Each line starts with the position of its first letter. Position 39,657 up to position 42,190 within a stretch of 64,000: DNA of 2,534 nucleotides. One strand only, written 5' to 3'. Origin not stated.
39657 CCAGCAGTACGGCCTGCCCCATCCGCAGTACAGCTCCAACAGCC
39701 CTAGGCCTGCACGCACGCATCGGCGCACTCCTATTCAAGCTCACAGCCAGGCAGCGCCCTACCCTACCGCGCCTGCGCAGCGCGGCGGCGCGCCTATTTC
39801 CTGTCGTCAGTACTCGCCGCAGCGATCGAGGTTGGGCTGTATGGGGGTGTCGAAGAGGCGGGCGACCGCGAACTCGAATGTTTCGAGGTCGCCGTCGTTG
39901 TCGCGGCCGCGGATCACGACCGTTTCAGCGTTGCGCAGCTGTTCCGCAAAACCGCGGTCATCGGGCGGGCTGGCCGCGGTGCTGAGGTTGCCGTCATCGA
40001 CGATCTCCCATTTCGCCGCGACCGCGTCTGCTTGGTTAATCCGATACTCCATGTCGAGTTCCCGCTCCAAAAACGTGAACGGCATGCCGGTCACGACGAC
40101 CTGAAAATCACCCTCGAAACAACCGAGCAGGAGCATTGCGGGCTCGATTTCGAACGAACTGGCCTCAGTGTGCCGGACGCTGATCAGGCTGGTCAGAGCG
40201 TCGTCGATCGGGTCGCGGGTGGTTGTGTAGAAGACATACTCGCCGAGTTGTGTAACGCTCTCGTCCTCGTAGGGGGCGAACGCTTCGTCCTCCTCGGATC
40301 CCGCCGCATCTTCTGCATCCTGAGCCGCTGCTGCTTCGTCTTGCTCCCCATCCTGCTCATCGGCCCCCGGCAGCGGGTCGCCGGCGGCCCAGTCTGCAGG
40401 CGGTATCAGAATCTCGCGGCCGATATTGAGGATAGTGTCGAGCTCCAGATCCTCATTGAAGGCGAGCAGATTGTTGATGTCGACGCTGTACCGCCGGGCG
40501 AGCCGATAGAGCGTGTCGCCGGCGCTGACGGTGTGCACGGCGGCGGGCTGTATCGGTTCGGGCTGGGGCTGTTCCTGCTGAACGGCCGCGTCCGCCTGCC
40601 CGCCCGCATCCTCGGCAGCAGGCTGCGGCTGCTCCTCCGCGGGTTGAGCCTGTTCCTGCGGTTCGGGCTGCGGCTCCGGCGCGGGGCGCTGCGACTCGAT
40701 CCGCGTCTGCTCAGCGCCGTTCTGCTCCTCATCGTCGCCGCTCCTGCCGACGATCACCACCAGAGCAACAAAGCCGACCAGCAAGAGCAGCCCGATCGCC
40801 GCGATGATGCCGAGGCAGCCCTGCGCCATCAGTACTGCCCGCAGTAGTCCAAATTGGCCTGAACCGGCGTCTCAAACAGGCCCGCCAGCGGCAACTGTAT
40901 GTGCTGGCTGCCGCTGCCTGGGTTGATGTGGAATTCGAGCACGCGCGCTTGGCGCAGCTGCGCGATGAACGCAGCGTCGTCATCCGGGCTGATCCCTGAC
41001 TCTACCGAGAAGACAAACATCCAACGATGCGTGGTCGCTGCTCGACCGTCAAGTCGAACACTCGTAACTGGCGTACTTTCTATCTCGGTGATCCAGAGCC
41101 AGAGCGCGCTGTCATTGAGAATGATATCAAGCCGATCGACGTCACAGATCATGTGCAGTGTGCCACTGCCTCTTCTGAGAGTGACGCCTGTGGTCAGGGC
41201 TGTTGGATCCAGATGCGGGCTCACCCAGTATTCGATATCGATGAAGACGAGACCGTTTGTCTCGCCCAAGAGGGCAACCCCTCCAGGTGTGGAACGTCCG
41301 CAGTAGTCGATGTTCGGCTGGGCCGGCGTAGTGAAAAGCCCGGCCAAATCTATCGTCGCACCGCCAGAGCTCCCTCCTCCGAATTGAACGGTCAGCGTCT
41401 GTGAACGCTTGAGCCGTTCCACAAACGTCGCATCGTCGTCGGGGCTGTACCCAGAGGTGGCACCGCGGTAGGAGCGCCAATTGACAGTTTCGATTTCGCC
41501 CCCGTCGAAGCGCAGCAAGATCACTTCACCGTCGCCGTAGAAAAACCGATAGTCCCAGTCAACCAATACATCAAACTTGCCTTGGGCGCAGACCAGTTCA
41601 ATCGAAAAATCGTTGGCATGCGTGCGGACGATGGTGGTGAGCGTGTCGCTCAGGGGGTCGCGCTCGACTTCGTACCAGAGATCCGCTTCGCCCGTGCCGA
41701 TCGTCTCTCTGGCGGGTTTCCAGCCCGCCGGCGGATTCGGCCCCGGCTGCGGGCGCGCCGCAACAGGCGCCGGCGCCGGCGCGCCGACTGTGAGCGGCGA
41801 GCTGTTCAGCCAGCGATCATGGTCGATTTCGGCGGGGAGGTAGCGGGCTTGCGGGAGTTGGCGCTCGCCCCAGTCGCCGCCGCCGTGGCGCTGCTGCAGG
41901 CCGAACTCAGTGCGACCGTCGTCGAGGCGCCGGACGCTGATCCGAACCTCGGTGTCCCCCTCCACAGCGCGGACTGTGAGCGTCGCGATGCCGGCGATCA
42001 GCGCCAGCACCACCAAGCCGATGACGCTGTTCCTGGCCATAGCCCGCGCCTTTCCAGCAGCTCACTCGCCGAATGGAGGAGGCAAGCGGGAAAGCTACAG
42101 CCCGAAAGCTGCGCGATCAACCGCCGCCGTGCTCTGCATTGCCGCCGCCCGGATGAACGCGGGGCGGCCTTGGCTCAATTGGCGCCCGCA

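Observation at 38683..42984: Tandem array of four paralogous secreted/anchored proteins built on an unrecognised two-cysteine C-terminal domain ending ..................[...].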

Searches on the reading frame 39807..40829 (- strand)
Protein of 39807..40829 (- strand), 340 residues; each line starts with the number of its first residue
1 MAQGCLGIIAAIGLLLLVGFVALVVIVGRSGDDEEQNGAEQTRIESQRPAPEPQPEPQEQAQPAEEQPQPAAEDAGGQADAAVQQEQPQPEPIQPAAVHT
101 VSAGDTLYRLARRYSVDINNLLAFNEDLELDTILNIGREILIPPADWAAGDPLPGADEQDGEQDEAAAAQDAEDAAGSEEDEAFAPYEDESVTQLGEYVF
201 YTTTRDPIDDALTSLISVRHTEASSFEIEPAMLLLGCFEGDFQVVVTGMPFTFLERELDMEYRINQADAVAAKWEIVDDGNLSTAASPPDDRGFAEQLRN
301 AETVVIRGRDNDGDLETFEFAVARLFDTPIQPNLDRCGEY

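Call 3: search_protein_families(library=pfam, proteins=[window:39807-40829:-], max_evalue=1)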
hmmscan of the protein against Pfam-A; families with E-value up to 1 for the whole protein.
window:39807-40829:- (340 aa): 1 family
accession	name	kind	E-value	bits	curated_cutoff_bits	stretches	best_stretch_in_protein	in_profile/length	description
PF01476.26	LysM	-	6.7e-10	39.2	20.9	1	99-143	1-43/43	LysM domain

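Call 4: search_protein_families(library=ncbifam, proteins=[window:39807-40829:-], max_evalue=1)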
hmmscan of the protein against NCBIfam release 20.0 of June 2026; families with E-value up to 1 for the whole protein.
window:39807-40829:- (340 aa): 21 families
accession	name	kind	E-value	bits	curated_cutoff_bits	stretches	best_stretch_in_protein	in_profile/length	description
NF042931.1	SAG1386_EF1546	equivalog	1.6e-05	25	80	1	6-139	31-154/158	SAG1386/EF1546 family surface-associated protein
NF033761.1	gliding_GltJ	equivalog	0.00015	21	450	1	10-98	376-469/671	adventurous gliding motility protein GltJ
NF041208.1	celldiv_DipM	equivalog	0.00025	20.4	740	1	64-177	152-261/419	cell division endopeptidase DipM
NF047755.1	LIC_10271_M23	exception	0.00034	20.4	180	1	94-135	22-63/207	LIC_10271 family cell wall hydrolase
TIGR02899.1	spore_safA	subfamily_domain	0.00043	20.2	67.85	1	101-143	1-43/44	SafA/ExsA family spore coat assembly protein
NF010495.0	PRK13914.1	equivalog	0.00073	18.6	647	1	58-142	160-243/481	invasion associated endopeptidase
NF004974.0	PRK06347.1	equivalog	0.0011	18.1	701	1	94-133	477-515/592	1,4-beta-N-acetylmuramoylhydrolase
NF050804.1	CellDivDipMCaul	equivalog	0.0024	16.7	900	1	43-146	252-357/634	cell division endopeptidase DipM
NF008814.0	PRK11854.1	equivalog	0.003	16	722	1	28-120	264-351/637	pyruvate dehydrogenase complex dihydrolipoyllysine-residue acetyltransferase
NF052435.1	BamI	equivalog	0.0031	17.4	180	1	9-100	6-81/226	biofilm-associated metzincin protease inhibitor BamI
NF033598.2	elast_bind_EbpS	equivalog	0.012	14.6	300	1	35-114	394-466/498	elastin-binding protein EbpS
NF040883.1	amid_act_ActS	equivalog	0.014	14.6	375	1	96-146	33-82/242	amidase activator ActS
NF008050.0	PRK10783.1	equivalog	0.017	13.4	508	1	96-131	343-437/457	murein transglycosylase D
NF040991.1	MamS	equivalog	0.031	14.4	200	1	9-99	6-86/186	magnetosome protein MamS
NF010723.1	PRK14125.1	equivalog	0.05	13.6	60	1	98-115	34-51/87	cell division suppressor protein YneA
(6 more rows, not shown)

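Call 70: search_protein_families(library=padloc, proteins=[window:39807-40829:-], max_evalue=0.1)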
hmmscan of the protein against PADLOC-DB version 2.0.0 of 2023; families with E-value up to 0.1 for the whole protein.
window:39807-40829:- (340 aa): 1 family
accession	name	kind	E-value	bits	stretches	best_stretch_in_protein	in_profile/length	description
PDLC04061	PD-T4-6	-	0.00058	17.5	1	8-96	360-448/510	-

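Call 71: search_protein_families(library=phrogs, proteins=[window:39807-40829:-], max_evalue=0.1)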
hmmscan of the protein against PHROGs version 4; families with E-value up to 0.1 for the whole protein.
window:39807-40829:- (340 aa): 7 families
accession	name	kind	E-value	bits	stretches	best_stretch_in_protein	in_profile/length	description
phrog_1274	-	lysis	2.9e-05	24.9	1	98-126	25-53/70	lysM motif protein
phrog_1848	-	unknown function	0.00026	21.7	1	202-323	31-150/166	-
phrog_2742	-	lysis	0.0011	19.5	1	95-140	264-308/318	endolysin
phrog_14642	-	lysis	0.0014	19.1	1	96-146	26-74/215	endolysin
phrog_197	-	moron, auxiliary metabolic gene and host takeover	0.023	15.1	1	10-93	233-305/486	Zot-like toxin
phrog_380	-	lysis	0.037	14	1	85-127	173-217/309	endolysin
phrog_4602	-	other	0.046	14.6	1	97-143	35-80/220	transglycosylase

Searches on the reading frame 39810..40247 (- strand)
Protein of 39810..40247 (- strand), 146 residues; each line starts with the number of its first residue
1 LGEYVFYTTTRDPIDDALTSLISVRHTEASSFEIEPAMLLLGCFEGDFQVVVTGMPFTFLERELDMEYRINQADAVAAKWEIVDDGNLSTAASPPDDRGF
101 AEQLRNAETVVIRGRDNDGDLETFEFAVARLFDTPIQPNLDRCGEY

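Call 30: find_related_loci(query=A4, collection=genome_contigs, flank=8000)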
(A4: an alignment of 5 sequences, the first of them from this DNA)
Query A4 (146 aa) in genome_contigs; peptide patterns used: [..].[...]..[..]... (x = any residue, [..] = any of these).
44 stretches matched a pattern; 26 encode a relative of the query (tblastn E <= 1e-3); 22 distinct loci.
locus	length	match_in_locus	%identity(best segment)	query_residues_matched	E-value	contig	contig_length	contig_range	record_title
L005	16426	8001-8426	56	5-146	5e-51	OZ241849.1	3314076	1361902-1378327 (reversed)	MAG: Dehalococcoidia bacterium isolate e0324ba9-04d6-4c46-83e9-6adffe65d82a genome assembly, chromosome: 1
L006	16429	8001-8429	31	1-145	5e-15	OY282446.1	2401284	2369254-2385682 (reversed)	MAG: Tepidiformaceae bacterium genome assembly, chromosome: 1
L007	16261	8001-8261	34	66-145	1e-9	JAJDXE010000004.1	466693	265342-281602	MAG: Dehalococcoidia bacterium isolate jk18x25bins.9 k141_642020, whole genome shotgun sequence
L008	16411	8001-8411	30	15-144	7e-9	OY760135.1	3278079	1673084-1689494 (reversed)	MAG: Dehalococcoidia bacterium isolate 28bbf505-4b8f-49ae-a3a4-61061bf7583c genome assembly, chromosome: 1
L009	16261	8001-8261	33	66-145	9e-9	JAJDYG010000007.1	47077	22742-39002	MAG: Dehalococcoidia bacterium isolate jk18x34bins.13 k141_139863, whole genome shotgun sequence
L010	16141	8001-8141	45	100-146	4e-8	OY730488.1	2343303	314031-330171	MAG: Dehalococcoidia bacterium isolate c17ab466-9012-4dfd-ba8a-0af8548777ee genome assembly, chromosome: 1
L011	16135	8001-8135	44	100-144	8e-7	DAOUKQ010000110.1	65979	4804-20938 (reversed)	MAG TPA_asm: Dehalococcoidia bacterium isolate S7_353 k113_2813430, whole genome shotgun sequence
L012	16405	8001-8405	29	5-146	9e-7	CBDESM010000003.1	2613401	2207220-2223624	MAG: Dehalococcoidia bacterium isolate 9bf0aa80-827e-4598-ae14-22b7b380c390 genome assembly, contig: contig_3, whole gen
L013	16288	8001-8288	33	60-144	1e-7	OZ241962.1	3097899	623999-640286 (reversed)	MAG: Dehalococcoidia bacterium isolate 3270897d-fe61-4464-a15a-05fd473d2b13 genome assembly, chromosome: 1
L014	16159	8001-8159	43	91-146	8e-7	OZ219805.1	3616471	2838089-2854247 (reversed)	MAG: Dehalococcoidia bacterium isolate c58c6e01-4a6e-4794-97be-e35f15c585e3 genome assembly, chromosome: 3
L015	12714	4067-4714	28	1-144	2e-6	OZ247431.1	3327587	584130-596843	MAG: Dehalococcoidia bacterium isolate c15901d5-d28f-4d5c-bcfc-8c60e7bd0c97 genome assembly, chromosome: 1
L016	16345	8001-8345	29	37-144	5e-6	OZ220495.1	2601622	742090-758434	MAG: Dehalococcoidia bacterium isolate 23c5d8d9-c01e-4714-bf51-3e77b66f12ef genome assembly, chromosome: 1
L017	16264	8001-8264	32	66-144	8e-6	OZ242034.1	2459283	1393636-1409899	MAG: Dehalococcoidia bacterium isolate 72ec99ff-6f13-4058-b9f9-659670a83d8f genome assembly, chromosome: 1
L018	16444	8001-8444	28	1-145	7e-6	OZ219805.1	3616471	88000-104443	MAG: Dehalococcoidia bacterium isolate c58c6e01-4a6e-4794-97be-e35f15c585e3 genome assembly, chromosome: 3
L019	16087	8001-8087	52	118-146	2e-5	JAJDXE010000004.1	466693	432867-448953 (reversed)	MAG: Dehalococcoidia bacterium isolate jk18x25bins.9 k141_642020, whole genome shotgun sequence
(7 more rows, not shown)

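Call 56: search_protein_families(library=pfam, proteins=[L007:462-1217:-, L007:1236-2021:-, L007:2018-2932:-, L007:2907-5489:-, L007:5606-6370:+, L007:9252-10640:+, L007:10679-11569:+, L007:11571-12455:+, L007:13105-14358:-, L007:14358-15632:-], max_evalue=0.001)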
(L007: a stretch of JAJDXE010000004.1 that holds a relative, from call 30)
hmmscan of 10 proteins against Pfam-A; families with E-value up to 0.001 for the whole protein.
L007:462-1217:- (251 aa): 1 family
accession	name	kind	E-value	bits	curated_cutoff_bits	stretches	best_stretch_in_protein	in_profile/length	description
PF00454.33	PI3_PI4_kinase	-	9e-06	26.2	27.1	1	96-173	98-177/241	Phosphatidylinositol 3- and 4-kinase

L007:1236-2021:- (261 aa): 1 family
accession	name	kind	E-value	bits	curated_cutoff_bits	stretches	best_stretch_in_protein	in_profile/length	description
PF03473.23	MOSC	-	5.5e-15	55.9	22.7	1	147-258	12-120/120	MOSC domain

L007:2018-2932:- (304 aa): 2 families
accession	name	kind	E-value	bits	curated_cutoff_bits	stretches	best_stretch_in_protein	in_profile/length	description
PF00929.31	RNase_T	-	2.6e-14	54.5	24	1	26-180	1-164/164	Exonuclease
PF16473.11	Rv2179c-like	-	2.4e-05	24.5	27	1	26-175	3-168/177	3'-5' exoribonuclease Rv2179c-like domain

L007:2907-5489:- (860 aa): 3 families
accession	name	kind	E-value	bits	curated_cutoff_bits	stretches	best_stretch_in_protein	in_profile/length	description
PF01433.26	Peptidase_M1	-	3.5e-59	200.5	27.7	1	241-448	5-213/218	Peptidase family M1 domain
PF11838.14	ERAP1_C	-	3.6e-29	102.6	38.2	1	535-846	2-318/318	ERAP1-like C-terminal domain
PF17900.6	Peptidase_M1_N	-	1.9e-20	74.2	25.8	1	30-197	5-186/186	Peptidase M1 N-terminal domain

L007:5606-6370:+ (254 aa): 4 families
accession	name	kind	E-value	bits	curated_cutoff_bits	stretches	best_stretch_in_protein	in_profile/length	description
PF12697.13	Abhydrolase_6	-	7.2e-14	53.4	26.3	1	30-251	3-217/217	Alpha/beta hydrolase family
PF00561.26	Abhydrolase_1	-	1.7e-13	51.2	25.8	1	29-239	3-239/245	alpha/beta hydrolase fold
PF12146.15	Hydrolase_4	-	5.2e-06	26.4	27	1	68-236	54-229/239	Serine aminopeptidase, S33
PF03096.20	Ndr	-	4.7e-05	22.7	23.3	1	67-125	76-134/283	Ndr family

L007:9252-10640:+ (462 aa): 1 family
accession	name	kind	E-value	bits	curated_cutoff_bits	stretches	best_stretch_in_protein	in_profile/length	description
PF00296.26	Bac_luciferase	-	2.6e-42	145.8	27.9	1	89-387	24-310/314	Luciferase-like monooxygenase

L007:10679-11569:+ (296 aa): 3 families
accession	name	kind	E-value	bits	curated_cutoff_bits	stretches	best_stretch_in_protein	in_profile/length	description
PF00753.33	Lactamase_B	-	1.2e-18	68.2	22.7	1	58-241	2-196/196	Metallo-beta-lactamase superfamily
PF12706.13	Lactamase_B_2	-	6.1e-07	29.7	27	1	72-201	1-143/200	Beta-lactamase superfamily domain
PF13483.12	Lactamase_B_3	-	0.00036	21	24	1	66-156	11-78/160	Beta-lactamase superfamily domain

L007:11571-12455:+ (294 aa): 5 families
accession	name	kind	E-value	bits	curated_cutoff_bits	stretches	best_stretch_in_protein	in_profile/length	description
PF00561.26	Abhydrolase_1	-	9.7e-22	78.3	25.8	1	23-279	2-242/245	alpha/beta hydrolase fold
PF12697.13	Abhydrolase_6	-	2e-14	55.2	26.3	1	24-282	1-212/217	Alpha/beta hydrolase family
PF03096.20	Ndr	-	6.1e-10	38.7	23.3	1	73-128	80-135/283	Ndr family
PF12146.15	Hydrolase_4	-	1e-09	38.5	27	1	48-281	27-238/239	Serine aminopeptidase, S33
PF08386.16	Abhydrolase_4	-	0.00051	20.5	21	1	237-293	35-93/103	TAP-like protein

L007:13105-14358:- (417 aa): 1 family
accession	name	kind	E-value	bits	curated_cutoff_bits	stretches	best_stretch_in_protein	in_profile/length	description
PF02515.22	CoA_transf_3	-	3e-62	211.3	23.3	1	13-410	1-366/366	CoA-transferase family III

L007:14358-15632:- (424 aa): 1 family
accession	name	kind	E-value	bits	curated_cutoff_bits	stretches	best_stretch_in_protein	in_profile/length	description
PF02515.22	CoA_transf_3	-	9e-85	285.4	23.3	1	10-400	1-366/366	CoA-transferase family III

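Call 87: find_related_loci(query=A4, collection=viral_contigs, flank=6000)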
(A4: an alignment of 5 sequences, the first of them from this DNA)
Query A4 (146 aa) in viral_contigs; peptide patterns used: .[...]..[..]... (x = any residue, [..] = any of these).
5 stretches matched a pattern, but none encodes a relative of the query by tblastn (E <= 1e-3).

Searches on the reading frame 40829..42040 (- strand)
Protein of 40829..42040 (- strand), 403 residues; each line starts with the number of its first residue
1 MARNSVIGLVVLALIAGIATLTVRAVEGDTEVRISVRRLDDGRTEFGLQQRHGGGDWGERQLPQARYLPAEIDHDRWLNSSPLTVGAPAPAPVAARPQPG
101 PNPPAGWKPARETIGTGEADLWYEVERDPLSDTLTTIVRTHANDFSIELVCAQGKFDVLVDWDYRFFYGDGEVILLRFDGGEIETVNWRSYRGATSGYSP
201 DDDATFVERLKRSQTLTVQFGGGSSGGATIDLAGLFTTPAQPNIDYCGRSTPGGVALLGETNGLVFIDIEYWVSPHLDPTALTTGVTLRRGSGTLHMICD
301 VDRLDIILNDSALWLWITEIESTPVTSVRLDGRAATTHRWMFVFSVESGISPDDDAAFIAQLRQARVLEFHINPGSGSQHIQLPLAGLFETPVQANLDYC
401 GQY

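Call 3: search_protein_families(library=pfam, proteins=[window:40829-42040:-], max_evalue=1)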
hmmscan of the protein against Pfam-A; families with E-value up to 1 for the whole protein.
window:40829-42040:- (403 aa): 0 families

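Call 4: search_protein_families(library=ncbifam, proteins=[window:40829-42040:-], max_evalue=1)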
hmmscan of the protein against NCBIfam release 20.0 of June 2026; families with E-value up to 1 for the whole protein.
window:40829-42040:- (403 aa): 1 family
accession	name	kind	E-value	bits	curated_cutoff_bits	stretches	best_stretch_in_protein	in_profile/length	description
NF000467.1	FosG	exception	0.13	12.3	240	0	349-377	66-94/132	FosG family fosfomycin resistance glutathione transferase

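Call 11: find_related_loci(query=window:40829-42040:-, collection=genome_contigs, flank=10000)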
Query window:40829-42040:- (403 aa) in genome_contigs; peptide patterns used: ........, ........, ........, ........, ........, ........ (x = any residue, [..] = any of these).
44 stretches matched a pattern, but none encodes a relative of the query by tblastn (E <= 1e-3).

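Call 13: find_encoding_contigs(protein=window:40829-42040:-, flank=10000)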
Protein window:40829-42040:- (403 aa): no gene with exactly this product is on record in the collection.

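Call 70: search_protein_families(library=padloc, proteins=[window:40829-42040:-], max_evalue=0.1)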
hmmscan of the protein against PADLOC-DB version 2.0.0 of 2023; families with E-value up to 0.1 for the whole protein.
window:40829-42040:- (403 aa): 0 families

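Call 71: search_protein_families(library=phrogs, proteins=[window:40829-42040:-], max_evalue=0.1)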
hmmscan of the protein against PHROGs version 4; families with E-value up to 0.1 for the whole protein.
window:40829-42040:- (403 aa): 1 family
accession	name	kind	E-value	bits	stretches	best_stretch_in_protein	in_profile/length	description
phrog_1848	-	unknown function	1.2e-05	26.1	1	141-222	58-137/166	-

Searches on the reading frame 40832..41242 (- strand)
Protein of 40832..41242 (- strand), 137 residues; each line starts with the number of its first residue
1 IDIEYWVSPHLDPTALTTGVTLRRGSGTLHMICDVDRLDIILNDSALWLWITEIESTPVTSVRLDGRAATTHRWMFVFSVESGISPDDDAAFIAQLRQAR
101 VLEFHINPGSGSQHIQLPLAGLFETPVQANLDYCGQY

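Call 26: search_solved_structures(query=A3, max_evalue=10, show_alignments=2)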
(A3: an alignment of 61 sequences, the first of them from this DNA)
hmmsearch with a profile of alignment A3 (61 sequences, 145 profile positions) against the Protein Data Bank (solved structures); distinct sequences matched with E-value up to 10: 0.

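Call 34: predict_structure(alignment_id=A3)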
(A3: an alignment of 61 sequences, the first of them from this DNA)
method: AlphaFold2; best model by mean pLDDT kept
length: 137 residues; sequences in the alignment: 61
mean_pLDDT: 93.6   pTM: 0.87
mean pLDDT of the five models: 93.6, 93.6, 93.5, 92.5, 92.3
residues with pLDDT >= 90: 109; 70-90: 28; 50-70: 0; < 50: 0
segments of 3 or more residues with pLDDT < 50: none
pLDDT, mean of each block of 10 residues (from residue 1): 94 92 97 96 89 85 98 95 96 98 89 92 97 92
secondary structure, 60 per line:
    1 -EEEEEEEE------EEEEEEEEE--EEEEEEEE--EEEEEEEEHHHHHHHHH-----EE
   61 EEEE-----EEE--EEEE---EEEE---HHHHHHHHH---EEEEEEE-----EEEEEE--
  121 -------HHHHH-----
elements in order: E2-9 E16-24 E27-34 E37-44 H45-53 E59-64 E70-72 E75-78 E82-85 H89-97 E101-107 E113-118 H128-132

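Call 63: fold_search(model_id=the predicted structure, library=pdb)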
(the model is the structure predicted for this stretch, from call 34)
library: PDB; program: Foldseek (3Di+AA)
matches with E <= 10: 503; with E <= 0.001: 0
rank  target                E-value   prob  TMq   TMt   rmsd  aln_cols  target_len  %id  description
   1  3dtd_E                2.3e-02  1.00  0.59  0.57   5.6       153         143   12  Crystal structure of invasion associated protein b from bartonella henselae (released 2008-09-09)
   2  3dtd_B                2.3e-02  1.00  0.55  0.52   5.7       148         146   12  Crystal structure of invasion associated protein b from bartonella henselae (released 2008-09-09)
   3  3dtd_A                2.6e-02  1.00  0.57  0.55   5.8       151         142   12  Crystal structure of invasion associated protein b from bartonella henselae (released 2008-09-09)
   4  3dtd_C                5.1e-02  1.00  0.58  0.55   4.7       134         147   12  Crystal structure of invasion associated protein b from bartonella henselae (released 2008-09-09)
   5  3dtd_D                7.4e-02  1.00  0.63  0.60   4.7       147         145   12  Crystal structure of invasion associated protein b from bartonella henselae (released 2008-09-09)
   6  3dtd_H                9.3e-02  0.98  0.58  0.56   5.1       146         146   12  Crystal structure of invasion associated protein b from bartonella henselae (released 2008-09-09)
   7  6c5w_A                1.6e-01  0.16  0.24  0.14  13.6       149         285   10  Crystal structure of the mitochondrial calcium uniporter (released 2018-07-11)
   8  4ue0_A                5.1e-01  0.09  0.17  0.20  11.1       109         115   10  Structure of the bovine atadenovirus type 4 fibre head protein (released 2015-06-03)
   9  2gia_B                6.4e-01  0.15  0.28  0.26  15.0       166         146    8  Crystal structures of trypanosoma bruciei MRP1/MRP2 (released 2006-09-05)
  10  4i7b_A                6.7e-01  0.06  0.18  0.14  13.8       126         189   10  Siah1 bound to synthetic peptide (ACE)KLRPV(ABA)MVRPTVR (released 2013-08-14)
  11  3q4f_A                7.5e-01  0.11  0.26  0.17  14.4       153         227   10  Crystal structure of xrcc4/xlf-cernunnos complex (released 2011-08-03)
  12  6fqa_C                7.5e-01  0.07  0.20  0.13  16.0       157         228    8  Crystal structure of the CsuC-CsuA/B chaperone-subunit preassembly complex of the archaic chaperone-usher Csu pili of  (released 2018-09-26)
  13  8qyn_Q                7.5e-01  0.06  0.16  0.12  15.8       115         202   10  Human 20S proteasome assembly intermediate structure 5 (released 2024-02-21)
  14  1jbh_MODEL_1_A        8.8e-01  0.10  0.21  0.22  12.4       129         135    8  Solution structure of cellular retinol binding protein type-I in the ligand-free state (released 2002-06-19)
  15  3wkm_B                8.8e-01  0.07  0.19  0.16  14.7       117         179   13  The periplasmic PDZ tandem fragment of the RseP homologue from Aquifex aeolicus in complex with the Fab fragment (released 2013-12-18)
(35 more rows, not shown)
